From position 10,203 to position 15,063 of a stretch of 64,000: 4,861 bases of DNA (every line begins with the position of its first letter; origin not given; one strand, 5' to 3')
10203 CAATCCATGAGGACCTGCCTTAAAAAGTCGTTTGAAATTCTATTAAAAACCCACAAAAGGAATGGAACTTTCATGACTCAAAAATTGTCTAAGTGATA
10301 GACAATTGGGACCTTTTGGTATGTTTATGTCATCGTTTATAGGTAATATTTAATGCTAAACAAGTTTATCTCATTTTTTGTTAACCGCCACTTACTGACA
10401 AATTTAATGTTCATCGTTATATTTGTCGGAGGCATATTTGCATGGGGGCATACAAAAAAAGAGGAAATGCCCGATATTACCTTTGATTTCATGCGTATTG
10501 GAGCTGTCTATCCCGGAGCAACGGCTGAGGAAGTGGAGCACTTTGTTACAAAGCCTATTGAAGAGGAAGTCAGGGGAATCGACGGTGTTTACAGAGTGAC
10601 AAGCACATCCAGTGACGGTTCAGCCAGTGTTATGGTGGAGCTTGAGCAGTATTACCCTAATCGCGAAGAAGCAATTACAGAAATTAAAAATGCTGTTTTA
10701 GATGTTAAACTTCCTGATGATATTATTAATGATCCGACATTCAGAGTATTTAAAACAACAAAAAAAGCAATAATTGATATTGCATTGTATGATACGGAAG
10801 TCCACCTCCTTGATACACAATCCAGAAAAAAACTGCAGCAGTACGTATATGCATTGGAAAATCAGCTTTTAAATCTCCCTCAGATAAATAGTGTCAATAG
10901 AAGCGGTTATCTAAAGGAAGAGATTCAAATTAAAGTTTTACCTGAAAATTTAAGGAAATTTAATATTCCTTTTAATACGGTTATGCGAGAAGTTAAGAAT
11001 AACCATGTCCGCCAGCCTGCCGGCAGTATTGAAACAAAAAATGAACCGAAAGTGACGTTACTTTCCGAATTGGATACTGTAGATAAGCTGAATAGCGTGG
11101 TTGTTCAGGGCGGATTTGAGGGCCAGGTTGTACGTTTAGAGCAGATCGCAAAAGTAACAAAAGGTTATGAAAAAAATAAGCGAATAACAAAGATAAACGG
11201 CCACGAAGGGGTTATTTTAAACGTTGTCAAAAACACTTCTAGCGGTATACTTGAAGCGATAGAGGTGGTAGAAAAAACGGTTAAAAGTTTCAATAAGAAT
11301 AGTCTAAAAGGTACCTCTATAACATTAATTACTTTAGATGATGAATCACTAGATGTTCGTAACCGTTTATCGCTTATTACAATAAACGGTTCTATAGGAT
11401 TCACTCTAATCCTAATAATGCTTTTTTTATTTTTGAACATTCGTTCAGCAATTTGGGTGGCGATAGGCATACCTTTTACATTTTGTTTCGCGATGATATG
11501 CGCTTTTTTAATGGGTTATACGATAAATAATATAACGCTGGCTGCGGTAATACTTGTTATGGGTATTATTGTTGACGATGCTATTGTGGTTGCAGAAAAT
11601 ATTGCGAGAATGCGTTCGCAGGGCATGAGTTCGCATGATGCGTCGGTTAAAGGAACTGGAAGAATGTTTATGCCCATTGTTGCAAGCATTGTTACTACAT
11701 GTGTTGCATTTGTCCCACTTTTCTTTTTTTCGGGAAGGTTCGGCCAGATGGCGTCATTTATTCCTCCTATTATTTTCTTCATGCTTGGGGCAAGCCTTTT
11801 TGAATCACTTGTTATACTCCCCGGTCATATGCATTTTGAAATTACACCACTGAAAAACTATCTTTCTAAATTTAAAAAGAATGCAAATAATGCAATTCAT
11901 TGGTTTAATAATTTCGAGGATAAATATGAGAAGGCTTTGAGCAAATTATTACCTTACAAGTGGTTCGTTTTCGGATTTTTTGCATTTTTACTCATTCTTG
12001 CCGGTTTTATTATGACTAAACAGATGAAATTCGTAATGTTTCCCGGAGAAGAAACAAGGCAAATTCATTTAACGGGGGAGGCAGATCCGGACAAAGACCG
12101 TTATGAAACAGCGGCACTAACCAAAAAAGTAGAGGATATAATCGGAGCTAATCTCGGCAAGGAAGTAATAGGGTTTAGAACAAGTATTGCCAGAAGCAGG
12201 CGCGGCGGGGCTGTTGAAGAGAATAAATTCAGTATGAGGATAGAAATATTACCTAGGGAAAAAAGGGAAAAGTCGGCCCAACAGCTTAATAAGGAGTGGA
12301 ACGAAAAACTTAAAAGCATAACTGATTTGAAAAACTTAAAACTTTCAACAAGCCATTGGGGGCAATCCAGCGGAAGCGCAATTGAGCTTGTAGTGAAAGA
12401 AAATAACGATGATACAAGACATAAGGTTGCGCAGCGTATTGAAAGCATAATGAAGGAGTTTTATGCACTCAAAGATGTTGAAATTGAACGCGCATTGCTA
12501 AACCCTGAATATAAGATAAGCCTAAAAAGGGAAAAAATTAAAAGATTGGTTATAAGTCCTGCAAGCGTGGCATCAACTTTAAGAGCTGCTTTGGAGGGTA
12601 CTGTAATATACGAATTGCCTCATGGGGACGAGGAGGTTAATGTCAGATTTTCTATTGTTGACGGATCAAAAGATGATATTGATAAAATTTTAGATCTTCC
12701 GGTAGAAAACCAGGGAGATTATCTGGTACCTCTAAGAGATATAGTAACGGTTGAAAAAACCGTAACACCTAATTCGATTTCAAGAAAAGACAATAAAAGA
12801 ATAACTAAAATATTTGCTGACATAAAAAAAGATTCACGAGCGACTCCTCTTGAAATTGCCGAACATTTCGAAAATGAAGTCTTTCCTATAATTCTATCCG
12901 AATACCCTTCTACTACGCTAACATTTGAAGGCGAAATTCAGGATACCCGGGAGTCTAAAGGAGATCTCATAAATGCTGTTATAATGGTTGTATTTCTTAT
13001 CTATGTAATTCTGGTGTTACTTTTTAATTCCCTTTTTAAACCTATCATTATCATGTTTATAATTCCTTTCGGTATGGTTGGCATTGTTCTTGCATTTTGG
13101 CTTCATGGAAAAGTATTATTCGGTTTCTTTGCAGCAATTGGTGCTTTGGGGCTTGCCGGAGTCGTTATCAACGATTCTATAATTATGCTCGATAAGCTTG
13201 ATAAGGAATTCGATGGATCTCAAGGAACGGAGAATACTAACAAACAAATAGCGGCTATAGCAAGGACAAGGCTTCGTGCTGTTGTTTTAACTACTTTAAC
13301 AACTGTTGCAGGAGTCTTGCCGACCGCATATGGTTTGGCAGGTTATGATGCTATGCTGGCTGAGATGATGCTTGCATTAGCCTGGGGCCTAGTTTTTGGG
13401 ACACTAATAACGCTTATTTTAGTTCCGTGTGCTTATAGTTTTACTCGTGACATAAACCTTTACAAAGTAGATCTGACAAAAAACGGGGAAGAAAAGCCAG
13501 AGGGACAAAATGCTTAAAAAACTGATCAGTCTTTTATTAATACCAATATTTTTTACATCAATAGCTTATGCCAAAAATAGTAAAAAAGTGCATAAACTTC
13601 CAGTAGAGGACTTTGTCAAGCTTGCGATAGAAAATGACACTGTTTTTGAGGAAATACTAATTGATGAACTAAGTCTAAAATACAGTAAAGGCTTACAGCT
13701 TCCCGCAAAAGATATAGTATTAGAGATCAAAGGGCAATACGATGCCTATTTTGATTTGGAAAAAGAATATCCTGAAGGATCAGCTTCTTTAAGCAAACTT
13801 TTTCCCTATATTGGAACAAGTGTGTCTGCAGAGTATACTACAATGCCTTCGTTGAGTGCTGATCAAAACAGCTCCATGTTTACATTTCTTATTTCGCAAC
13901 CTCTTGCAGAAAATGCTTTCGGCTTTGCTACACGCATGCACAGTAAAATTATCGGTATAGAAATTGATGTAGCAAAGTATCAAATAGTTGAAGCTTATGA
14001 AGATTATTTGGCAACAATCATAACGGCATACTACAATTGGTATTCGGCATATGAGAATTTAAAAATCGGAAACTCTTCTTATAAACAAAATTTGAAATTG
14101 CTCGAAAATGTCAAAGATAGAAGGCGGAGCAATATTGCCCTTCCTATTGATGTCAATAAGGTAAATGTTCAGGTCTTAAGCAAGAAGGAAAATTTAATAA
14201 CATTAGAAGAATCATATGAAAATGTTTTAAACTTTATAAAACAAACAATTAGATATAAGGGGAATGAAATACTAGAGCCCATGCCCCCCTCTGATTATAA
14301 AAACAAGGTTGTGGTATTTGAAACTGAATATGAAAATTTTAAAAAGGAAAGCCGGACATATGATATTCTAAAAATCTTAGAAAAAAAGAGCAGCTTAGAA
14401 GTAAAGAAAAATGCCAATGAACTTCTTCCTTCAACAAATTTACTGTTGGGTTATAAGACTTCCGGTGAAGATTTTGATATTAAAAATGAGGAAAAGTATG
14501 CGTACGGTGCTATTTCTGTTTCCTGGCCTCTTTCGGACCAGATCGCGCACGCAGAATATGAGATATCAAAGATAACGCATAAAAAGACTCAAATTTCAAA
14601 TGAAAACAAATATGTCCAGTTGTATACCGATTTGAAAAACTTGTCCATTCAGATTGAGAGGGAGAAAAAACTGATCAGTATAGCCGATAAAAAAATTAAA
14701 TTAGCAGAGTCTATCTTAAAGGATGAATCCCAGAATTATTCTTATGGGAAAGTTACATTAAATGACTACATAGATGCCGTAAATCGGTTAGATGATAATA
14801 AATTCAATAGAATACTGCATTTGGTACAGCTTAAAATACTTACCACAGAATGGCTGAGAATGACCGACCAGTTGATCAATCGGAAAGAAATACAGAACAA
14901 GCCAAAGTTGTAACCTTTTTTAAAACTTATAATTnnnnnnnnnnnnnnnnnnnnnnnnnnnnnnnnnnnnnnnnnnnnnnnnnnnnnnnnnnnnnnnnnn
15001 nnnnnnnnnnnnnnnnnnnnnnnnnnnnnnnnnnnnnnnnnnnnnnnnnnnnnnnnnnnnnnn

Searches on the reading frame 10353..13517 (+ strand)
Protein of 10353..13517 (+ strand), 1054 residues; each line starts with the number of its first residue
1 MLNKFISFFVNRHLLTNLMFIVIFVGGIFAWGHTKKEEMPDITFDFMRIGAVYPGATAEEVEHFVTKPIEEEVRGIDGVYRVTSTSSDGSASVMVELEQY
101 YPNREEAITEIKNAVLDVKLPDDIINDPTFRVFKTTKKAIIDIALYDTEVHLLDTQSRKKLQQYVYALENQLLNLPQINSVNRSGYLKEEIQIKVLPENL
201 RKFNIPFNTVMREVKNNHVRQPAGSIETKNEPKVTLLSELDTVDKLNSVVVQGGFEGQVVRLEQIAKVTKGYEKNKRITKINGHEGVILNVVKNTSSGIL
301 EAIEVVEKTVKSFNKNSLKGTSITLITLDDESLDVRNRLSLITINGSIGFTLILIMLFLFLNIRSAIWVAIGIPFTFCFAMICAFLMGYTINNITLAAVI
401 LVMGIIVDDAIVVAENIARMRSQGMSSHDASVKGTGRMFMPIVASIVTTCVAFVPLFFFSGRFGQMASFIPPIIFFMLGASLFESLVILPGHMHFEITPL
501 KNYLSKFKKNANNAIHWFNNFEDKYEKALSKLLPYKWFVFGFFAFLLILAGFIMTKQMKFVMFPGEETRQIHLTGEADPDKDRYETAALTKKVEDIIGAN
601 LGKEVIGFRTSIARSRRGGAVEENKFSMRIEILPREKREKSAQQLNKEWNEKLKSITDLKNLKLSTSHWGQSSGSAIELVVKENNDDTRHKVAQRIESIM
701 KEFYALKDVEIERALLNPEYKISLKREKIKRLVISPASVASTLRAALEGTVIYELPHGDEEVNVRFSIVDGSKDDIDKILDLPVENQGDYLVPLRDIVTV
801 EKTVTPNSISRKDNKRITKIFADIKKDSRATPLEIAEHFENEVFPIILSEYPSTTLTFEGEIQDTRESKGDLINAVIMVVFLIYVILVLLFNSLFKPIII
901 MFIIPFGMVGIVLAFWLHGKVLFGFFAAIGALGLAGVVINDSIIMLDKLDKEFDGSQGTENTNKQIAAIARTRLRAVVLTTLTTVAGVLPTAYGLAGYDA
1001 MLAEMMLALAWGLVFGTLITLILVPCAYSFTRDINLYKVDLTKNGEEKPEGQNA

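Call 13: search_protein_families(library=pfam, proteins=[window:10353-13517:+], max_evalue=0.00001)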
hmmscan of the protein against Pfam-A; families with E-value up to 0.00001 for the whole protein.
window:10353-13517:+ (1054 aa): 2 families
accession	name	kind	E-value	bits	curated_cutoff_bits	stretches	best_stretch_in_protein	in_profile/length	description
PF00873.25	ACR_tran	-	1.8e-151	506.4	28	1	5-1030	1-1019/1021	AcrB/AcrD/AcrF family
PF02355.23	SecD_SecF_C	-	6e-07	29.5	20.5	0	873-1021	34-176/189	Protein export membrane protein SecD/SecF, C-terminal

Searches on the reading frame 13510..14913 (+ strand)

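Call 13: search_protein_families(library=pfam, proteins=[window:13510-14913:+], max_evalue=0.00001)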
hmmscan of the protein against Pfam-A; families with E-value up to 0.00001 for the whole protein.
window:13510-14913:+ (467 aa): 1 family
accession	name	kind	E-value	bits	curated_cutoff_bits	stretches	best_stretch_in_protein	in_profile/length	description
PF02321.23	OEP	-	1.2e-22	81.1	22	2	280-451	11-185/187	Outer membrane efflux protein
